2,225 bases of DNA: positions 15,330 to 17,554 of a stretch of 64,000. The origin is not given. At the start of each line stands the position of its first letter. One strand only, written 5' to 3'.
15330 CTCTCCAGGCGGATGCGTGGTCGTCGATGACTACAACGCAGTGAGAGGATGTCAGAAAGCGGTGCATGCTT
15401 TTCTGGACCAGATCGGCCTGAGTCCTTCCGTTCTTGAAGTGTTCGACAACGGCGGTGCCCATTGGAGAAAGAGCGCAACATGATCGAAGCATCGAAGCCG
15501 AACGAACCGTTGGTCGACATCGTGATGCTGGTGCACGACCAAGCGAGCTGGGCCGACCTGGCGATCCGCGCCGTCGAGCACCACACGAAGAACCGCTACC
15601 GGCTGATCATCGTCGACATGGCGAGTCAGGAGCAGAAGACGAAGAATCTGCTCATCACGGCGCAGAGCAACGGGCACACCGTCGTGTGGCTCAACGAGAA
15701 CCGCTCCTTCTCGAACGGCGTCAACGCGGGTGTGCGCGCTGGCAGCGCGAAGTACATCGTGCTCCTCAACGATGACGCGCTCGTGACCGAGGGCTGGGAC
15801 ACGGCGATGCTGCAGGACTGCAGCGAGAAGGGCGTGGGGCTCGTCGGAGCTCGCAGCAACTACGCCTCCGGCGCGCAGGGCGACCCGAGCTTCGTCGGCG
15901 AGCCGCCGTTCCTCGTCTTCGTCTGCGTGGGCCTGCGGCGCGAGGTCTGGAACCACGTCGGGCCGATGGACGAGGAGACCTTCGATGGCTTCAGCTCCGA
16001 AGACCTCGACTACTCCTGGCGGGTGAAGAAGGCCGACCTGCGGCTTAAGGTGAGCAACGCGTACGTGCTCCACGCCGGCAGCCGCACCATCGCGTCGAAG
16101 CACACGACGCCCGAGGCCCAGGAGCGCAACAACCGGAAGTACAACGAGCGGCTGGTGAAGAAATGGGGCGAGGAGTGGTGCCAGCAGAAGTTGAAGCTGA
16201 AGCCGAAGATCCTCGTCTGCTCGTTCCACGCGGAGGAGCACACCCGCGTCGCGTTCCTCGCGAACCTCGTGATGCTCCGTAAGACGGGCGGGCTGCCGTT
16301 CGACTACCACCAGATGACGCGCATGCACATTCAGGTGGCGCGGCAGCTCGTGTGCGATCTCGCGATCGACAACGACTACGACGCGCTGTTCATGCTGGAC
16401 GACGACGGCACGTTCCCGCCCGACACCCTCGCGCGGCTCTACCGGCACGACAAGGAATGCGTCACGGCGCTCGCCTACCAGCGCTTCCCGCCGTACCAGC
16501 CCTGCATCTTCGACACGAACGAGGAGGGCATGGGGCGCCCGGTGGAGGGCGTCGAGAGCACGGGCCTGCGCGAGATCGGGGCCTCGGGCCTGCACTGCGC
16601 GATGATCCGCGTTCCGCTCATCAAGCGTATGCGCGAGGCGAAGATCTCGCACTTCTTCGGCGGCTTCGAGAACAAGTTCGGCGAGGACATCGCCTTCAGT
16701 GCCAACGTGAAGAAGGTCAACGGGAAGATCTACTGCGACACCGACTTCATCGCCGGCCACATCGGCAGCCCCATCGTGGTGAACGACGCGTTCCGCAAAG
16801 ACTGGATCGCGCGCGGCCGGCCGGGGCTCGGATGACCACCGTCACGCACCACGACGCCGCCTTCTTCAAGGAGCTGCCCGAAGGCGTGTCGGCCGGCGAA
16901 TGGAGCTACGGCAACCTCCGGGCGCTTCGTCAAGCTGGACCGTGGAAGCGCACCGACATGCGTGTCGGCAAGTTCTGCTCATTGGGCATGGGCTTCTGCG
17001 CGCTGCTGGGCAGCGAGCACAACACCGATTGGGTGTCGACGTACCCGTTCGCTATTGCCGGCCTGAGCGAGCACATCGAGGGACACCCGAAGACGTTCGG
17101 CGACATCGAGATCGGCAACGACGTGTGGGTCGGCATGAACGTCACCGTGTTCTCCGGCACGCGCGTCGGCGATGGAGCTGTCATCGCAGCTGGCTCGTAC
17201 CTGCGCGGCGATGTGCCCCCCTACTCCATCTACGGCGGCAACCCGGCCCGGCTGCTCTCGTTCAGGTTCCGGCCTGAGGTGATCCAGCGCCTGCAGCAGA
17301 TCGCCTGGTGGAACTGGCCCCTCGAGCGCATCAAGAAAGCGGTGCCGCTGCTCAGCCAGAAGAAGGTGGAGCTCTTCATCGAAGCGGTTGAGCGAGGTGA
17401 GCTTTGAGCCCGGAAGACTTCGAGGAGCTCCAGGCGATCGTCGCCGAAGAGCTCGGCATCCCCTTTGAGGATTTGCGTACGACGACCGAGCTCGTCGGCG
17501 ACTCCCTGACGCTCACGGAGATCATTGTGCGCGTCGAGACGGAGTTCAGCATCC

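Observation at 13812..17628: Phage-borne sugar-tailoring cassette: RHH regulator, two SAM methyltransferases including a TylF-type O-methyltransferase, a double-domain GT2, a Vat/CatB acetyltransferase and an ACP-like carrier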

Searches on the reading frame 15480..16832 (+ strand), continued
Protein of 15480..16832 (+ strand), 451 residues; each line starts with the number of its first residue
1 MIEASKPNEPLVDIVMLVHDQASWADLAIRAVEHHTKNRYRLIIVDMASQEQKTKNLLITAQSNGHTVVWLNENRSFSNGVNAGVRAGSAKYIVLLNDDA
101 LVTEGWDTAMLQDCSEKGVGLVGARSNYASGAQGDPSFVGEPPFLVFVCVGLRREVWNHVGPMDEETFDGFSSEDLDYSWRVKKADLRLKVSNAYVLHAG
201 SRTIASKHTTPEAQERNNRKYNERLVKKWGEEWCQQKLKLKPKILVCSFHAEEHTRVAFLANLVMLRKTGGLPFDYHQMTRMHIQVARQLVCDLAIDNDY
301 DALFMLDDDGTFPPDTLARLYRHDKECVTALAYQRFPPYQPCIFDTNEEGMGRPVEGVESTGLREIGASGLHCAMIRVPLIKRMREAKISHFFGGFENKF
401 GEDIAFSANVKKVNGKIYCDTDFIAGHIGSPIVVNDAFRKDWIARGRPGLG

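Call 69: search_protein_families(library=pfam, proteins=[L021:1207-2199:+, L045:4265-4552:+, L017:9070-9285:+, L047:3849-4256:+, L019:9561-9992:+, L024:9324-9851:+, L023:2-613:+, L018:5634-5981:+, L014:8596-8892:+], max_evalue=0.05)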
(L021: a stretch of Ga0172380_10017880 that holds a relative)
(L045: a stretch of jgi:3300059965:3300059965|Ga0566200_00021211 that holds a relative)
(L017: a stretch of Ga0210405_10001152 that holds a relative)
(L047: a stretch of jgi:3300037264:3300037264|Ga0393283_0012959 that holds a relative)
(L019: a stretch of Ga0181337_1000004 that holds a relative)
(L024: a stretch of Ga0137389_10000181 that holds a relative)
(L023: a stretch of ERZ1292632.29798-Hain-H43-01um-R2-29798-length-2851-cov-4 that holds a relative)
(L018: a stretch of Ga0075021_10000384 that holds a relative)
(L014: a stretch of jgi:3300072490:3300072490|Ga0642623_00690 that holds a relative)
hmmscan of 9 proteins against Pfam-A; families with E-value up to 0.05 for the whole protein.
L021:1207-2199:+ (331 aa): 8 families
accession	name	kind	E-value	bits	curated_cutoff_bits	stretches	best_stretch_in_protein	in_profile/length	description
PF01370.27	Epimerase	-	7.8e-41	140.5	20.9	1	3-245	1-234/240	NAD dependent epimerase/dehydratase family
PF16363.11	GDP_Man_Dehyd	-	7.5e-39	134.5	27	1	4-262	1-268/332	GDP-mannose 4,6 dehydratase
PF07993.18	NAD_binding_4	-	5.8e-20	72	20.1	1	5-180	1-203/258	Male sterility protein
PF02719.21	Polysacc_synt_2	-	1.3e-15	57.8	20.2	1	3-134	1-134/293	Polysaccharide biosynthesis protein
PF04321.23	RmlD_sub_bind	-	2.6e-14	53.4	27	1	1-269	1-232/287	RmlD substrate binding domain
PF01073.25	3Beta_HSD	-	2.4e-12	46.9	22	1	4-164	1-156/280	3-beta hydroxysteroid dehydrogenase/isomerase family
PF08659.16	KR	-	4.4e-05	23.9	22.6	1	3-87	3-92/180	KR domain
PF10686.14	YAcAr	-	0.041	14.1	28.2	0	1-49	1-49/66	YspA, cpYpsA-related SLOG family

L045:4265-4552:+ (96 aa): 0 families

L017:9070-9285:+ (72 aa): 1 family
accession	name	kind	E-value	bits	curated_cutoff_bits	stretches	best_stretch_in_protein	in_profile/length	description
PF00550.31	PP-binding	-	0.0031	18.2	20.8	1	18-66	20-66/67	Phosphopantetheine attachment site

L047:3849-4256:+ (136 aa): 2 families
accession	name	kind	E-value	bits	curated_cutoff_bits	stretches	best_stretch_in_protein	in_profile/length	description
PF04055.27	Radical_SAM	-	0.00043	20.9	29.5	0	94-120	118-143/166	Radical SAM superfamily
PF13579.12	Glyco_trans_4_4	-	0.032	15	29.7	1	33-128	7-81/158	Glycosyl transferase 4-like domain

L019:9561-9992:+ (144 aa): 0 families

L024:9324-9851:+ (176 aa): 0 families

L023:2-613:+ (204 aa): 3 families
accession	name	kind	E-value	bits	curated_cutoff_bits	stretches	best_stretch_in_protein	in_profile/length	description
PF01370.27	Epimerase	-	2.2e-23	83.4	20.9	1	3-112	127-240/240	NAD dependent epimerase/dehydratase family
PF16363.11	GDP_Man_Dehyd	-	1.6e-13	51.3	27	1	2-172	140-330/332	GDP-mannose 4,6 dehydratase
PF04321.23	RmlD_sub_bind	-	0.034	13.6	27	1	2-132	112-233/287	RmlD substrate binding domain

L018:5634-5981:+ (116 aa): 0 families

L014:8596-8892:+ (99 aa): 0 families

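Call 108: search_protein_families(library=padloc, proteins=[window:15480-16832:+], max_evalue=0.01)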
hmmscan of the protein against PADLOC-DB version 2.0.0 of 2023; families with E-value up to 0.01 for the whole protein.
window:15480-16832:+ (451 aa): 0 families

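Call 109: search_protein_families(library=phrogs, proteins=[L013:8254-8499:-, L047:3849-4256:+, L019:9561-9992:+, L024:9324-9851:+, L045:4265-4552:+], max_evalue=0.01)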
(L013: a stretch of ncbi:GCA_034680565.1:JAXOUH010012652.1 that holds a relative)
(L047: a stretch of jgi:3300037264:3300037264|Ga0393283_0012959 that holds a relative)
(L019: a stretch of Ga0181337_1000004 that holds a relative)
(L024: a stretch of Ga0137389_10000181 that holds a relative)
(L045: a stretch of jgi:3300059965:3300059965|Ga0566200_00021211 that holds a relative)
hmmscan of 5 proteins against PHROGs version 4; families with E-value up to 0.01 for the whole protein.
L013:8254-8499:- (82 aa): 0 families

L047:3849-4256:+ (136 aa): 2 families
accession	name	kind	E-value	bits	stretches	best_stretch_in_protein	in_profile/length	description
phrog_420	-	unknown function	3.2e-05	24.6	1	22-125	78-177/267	unknown function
phrog_415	-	other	0.00093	19.9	1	28-126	64-167/218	polynucleotide kinase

L019:9561-9992:+ (144 aa): 0 families

L024:9324-9851:+ (176 aa): 0 families

L045:4265-4552:+ (96 aa): 1 family
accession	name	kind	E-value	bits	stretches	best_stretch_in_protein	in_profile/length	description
phrog_5934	-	moron, auxiliary metabolic gene and host takeover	9.5e-05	23.5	1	3-87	12-87/93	acyl carrier protein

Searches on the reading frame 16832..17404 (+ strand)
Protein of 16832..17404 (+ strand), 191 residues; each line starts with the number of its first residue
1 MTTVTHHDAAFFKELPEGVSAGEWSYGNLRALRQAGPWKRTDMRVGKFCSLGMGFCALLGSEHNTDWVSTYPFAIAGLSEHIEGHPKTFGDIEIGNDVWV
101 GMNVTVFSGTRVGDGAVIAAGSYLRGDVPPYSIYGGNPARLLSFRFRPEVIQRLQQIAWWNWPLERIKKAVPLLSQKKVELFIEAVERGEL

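Call 4: search_protein_families(library=pfam, proteins=[window:16832-17404:+], max_evalue=0.1)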
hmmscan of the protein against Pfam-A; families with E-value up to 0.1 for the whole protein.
window:16832-17404:+ (191 aa): 2 families
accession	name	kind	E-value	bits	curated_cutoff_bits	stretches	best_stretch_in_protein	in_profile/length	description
PF00132.30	Hexapep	-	2.6e-08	33.6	27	1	92-126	2-36/36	Bacterial transferase hexapeptide (six repeats)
PF14602.12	Hexapep_2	-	4.4e-07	29.9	27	1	93-124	3-32/34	Hexapeptide repeat of succinyl-transferase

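Call 5: search_protein_families(library=phrogs, proteins=[window:16832-17404:+], max_evalue=0.01)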
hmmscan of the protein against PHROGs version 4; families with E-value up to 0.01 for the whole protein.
window:16832-17404:+ (191 aa): 4 families
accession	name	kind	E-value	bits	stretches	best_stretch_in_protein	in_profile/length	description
phrog_16087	-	unknown function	1.8e-44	152.7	1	36-179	55-205/217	-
phrog_30105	-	unknown function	3.2e-08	34.1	1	91-142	226-277/307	-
phrog_36734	-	unknown function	3.2e-08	33.9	1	92-142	131-181/363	-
phrog_2154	-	unknown function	1e-06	29.4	1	90-142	125-178/185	-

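Call 18: search_protein_families(library=ncbifam, proteins=[window:16832-17404:+], max_evalue=0.01)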
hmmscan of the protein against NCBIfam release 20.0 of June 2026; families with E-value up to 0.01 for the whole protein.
window:16832-17404:+ (191 aa): 37 families (the best 25 are shown)
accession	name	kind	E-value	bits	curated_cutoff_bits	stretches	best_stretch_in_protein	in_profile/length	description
NF000311.1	Vat_ABCDEFH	equivalog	1.8e-37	128.9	300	1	43-180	58-199/201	Vat family streptogramin A O-acetyltransferase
NF000490.1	chloram_CatB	equivalog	3.7e-34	117.9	350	1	44-180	58-199/210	type B chloramphenicol O-acetyltransferase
NF000020.1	stregram_VatE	exception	3.4e-32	111.8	450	1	43-179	62-203/214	streptogramin A O-acetyltransferase Vat(E)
NF000147.1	stregram_VatF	exception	8.2e-32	110.5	400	1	41-184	65-213/221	streptogramin A O-acetyltransferase Vat(F)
NF000111.1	stregram_VatD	exception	1.1e-28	100.5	400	1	40-171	58-193/209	streptogramin A O-acetyltransferase Vat(D)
NF033468.1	stregram_VatI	exception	1.5e-28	100.1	415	1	41-173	58-194/208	streptogramin A O-acetyltransferase Vat(I)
NF000101.1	stregram_VatA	exception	1.8e-27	96.4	450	1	43-182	66-209/219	streptogramin A O-acetyltransferase Vat(A)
TIGR03308.1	phn_thr-fam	hypoth_equivalog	3.3e-27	95.7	201.65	1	91-185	108-202/204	phosphonate metabolim protein, transferase hexapeptide repeat family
NF000097.1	stregram_VatC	exception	3.4e-27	95.7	425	1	44-171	67-198/212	streptogramin A O-acetyltransferase Vat(C)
NF000504.1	stregram_VatH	exception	1.8e-25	90.1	475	1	44-170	66-196/216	streptogramin A O-acetyltransferase Vat(H)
NF000084.1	amicyc_ac_ApmA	equivalog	2.5e-15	56.9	550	1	91-176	176-263/274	aminocyclitol acetyltransferase ApmA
NF058585.1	HptprglPActTf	PfamEq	1.3e-13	50.8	300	1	89-143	104-158/172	heptaprenylglyceryl phosphate O-acetyltransferase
NF007240.0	PRK09677.1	equivalog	1.8e-12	47.2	243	1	91-144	130-183/192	putative lipopolysaccharide biosynthesis O-acetyl transferase WbbJ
TIGR03532.1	DapD_Ac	equivalog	4.7e-11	42.8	231.75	1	87-142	156-211/231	2,3,4,5-tetrahydropyridine-2,6-dicarboxylate N-acetyltransferase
TIGR03570.1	NeuD_NnaD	subfamily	5.3e-11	42.5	160.8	1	81-140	143-202/202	NeuD/PglB/VioB family sugar acetyltransferase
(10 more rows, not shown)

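Call 80: search_solved_structures(query=window:16832-17404:+, max_evalue=0.00001, show_alignments=1)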
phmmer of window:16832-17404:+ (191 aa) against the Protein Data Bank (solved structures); distinct sequences matched with E-value up to 0.00001: 48.
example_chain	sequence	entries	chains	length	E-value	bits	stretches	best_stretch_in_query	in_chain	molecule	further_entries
8j40_A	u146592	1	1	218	2.9e-33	118.2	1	43-177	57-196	CatB8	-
6pu9_A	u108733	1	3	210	5.1e-32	114.1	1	43-180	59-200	Acetyltransferase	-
7hzv_A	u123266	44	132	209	2.5e-31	111.9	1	36-172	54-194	Streptogramin A acetyltransferase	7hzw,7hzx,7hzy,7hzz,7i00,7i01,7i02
1khr_A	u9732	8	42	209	2.5e-31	111.9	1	36-172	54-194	STREPTOGRAMIN A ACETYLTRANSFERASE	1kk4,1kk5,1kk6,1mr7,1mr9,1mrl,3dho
1xat_A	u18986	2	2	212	1.2e-30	109.7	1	43-176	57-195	XENOBIOTIC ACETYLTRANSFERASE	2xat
5ux9_A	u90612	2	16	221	1.9e-30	109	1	35-180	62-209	Chloramphenicol acetyltransferase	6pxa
3eev_A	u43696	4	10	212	1.3e-29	106.3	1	43-180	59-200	Chloramphenicol acetyltransferase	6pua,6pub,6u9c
6mfk_A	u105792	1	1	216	1.6e-29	106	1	43-182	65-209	Chloramphenicol acetyltransferase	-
6x3j_A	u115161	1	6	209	1.7e-28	102.6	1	43-181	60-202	Virginiamycin A acetyltransferase,VatA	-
6x3c_A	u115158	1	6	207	1.8e-28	102.6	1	43-181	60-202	Virginiamycin A acetyltransferase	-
4myo_A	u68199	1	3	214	1.8e-28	102.6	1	43-181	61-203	Virginiamycin A acetyltransferase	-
4hur_A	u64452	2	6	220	2e-28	102.5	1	43-181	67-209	Virginiamycin A acetyltransferase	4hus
7uuj_A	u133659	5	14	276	7.8e-17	64.6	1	91-176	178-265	Aminocyclitol acetyltransferase ApmA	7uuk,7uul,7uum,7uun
7jm1_A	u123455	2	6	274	7.8e-17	64.6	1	91-176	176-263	Aminocyclitol acetyltransferase ApmA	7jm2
7jm0_A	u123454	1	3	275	7.9e-17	64.6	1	91-176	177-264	Aminocyclitol acetyltransferase ApmA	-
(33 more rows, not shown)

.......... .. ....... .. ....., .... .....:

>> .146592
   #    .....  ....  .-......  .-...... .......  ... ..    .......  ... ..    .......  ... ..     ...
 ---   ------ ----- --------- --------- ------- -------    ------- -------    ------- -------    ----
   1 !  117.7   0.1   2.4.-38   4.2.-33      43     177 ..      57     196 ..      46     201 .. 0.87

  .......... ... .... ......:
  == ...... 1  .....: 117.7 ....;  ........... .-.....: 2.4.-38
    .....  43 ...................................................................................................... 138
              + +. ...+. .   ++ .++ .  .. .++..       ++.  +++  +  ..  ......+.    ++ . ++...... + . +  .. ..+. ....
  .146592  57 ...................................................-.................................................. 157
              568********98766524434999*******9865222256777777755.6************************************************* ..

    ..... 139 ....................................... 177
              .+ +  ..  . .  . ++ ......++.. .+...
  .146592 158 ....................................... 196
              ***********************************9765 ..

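Call 91: search_dna_similar(query=window:16832-17404:+, collection=phages, mode=protein, max_rows=25, max_evalue=0.00001)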
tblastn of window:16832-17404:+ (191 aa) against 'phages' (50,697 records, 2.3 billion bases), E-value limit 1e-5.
Records with a match: 30; places in all: 30; records where one place covers at least 80% of the query: 5.
Best place of each record, by identity: <60% 30.
By first word of the organism name: Streptococcus 6; Bacteriophage 4; Staphylococcus 4; Acinetobacter 4; Listeria 3; Rhizobium 3; uncultured 2; Escherichia 1; Coprococcus 1; Enterococcus 1; and 1 more.
By host as written in the record: - 10; Staphylococcus aureus 4; Streptococcus suis 3; Listeria monocytogenes 3; Streptococcus suis SSJ28 1; Streptococcus suis FJNP3 1; Streptococcus suis FJNP9 1; Escherichia coli ATCC 25922 1; and 6 more.
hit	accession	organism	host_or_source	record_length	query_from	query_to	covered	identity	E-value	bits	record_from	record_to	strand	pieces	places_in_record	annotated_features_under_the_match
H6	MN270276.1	Streptococcus phage phi-SsuSSJ28_rum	Streptococcus suis SSJ28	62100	9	177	88%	37.6%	4e-30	121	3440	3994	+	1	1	putative streptogramin O-acetyltransferase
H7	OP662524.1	Streptococcus phage YS387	Streptococcus suis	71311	9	177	88%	37.6%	4e-30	121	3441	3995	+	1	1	Vat family streptogramin A O-acetyltransferase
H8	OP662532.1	Streptococcus phage YS34-rum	Streptococcus suis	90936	9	177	88%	37.6%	4e-30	121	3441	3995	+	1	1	none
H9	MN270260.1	Streptococcus phage phi-SsuFJNP3_rum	Streptococcus suis FJNP3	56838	43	177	71%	43.3%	1e-28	117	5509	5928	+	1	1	putative streptogramin O-acetyltransferase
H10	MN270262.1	Streptococcus phage phi-SsuFJNP9_rum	Streptococcus suis FJNP9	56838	43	177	71%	43.3%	1e-28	117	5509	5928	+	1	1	putative streptogramin O-acetyltransferase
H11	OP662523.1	Streptococcus phage YS771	Streptococcus suis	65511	43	177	71%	43.3%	1e-28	116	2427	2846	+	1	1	Vat family streptogramin A O-acetyltransferase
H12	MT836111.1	Bacteriophage sp.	human fecal samples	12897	45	184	73%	39.7%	4e-26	109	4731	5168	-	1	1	record has no annotation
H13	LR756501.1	uncultured phage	metagenomic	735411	42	180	73%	36.2%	4e-24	103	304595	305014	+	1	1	record has no annotation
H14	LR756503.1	uncultured phage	metagenomic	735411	42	180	73%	36.2%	4e-24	103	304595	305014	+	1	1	record has no annotation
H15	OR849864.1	Staphylococcus phage SA 1298 Kay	Staphylococcus aureus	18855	41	177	72%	32.2%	6e-14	75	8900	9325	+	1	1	record has no annotation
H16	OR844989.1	Staphylococcus phage SA 1306 Kay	Staphylococcus aureus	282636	41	177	72%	32.2%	6e-14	75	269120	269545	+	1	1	record has no annotation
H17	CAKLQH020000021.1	Acinetobacter phage MD-2021a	not known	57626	33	188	82%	27.0%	2e-16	82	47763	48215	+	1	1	cat: chloramphenicol acetyltransferase (fragment)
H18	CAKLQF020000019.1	Acinetobacter phage MD-2021a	not known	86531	33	188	82%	27.0%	2e-16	82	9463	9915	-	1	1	cat: chloramphenicol acetyltransferase (fragment)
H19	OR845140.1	Escherichia phage EC22.5-2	Escherichia coli ATCC 25922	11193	43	143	53%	31.4%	2e-6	53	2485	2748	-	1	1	record has no annotation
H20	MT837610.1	Bacteriophage sp.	human fecal samples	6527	92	181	47%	35.2%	4e-8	58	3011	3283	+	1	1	record has no annotation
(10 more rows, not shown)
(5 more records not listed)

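Call 108: search_protein_families(library=padloc, proteins=[window:16832-17404:+], max_evalue=0.01)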
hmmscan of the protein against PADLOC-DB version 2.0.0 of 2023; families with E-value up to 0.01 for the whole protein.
window:16832-17404:+ (191 aa): 0 families
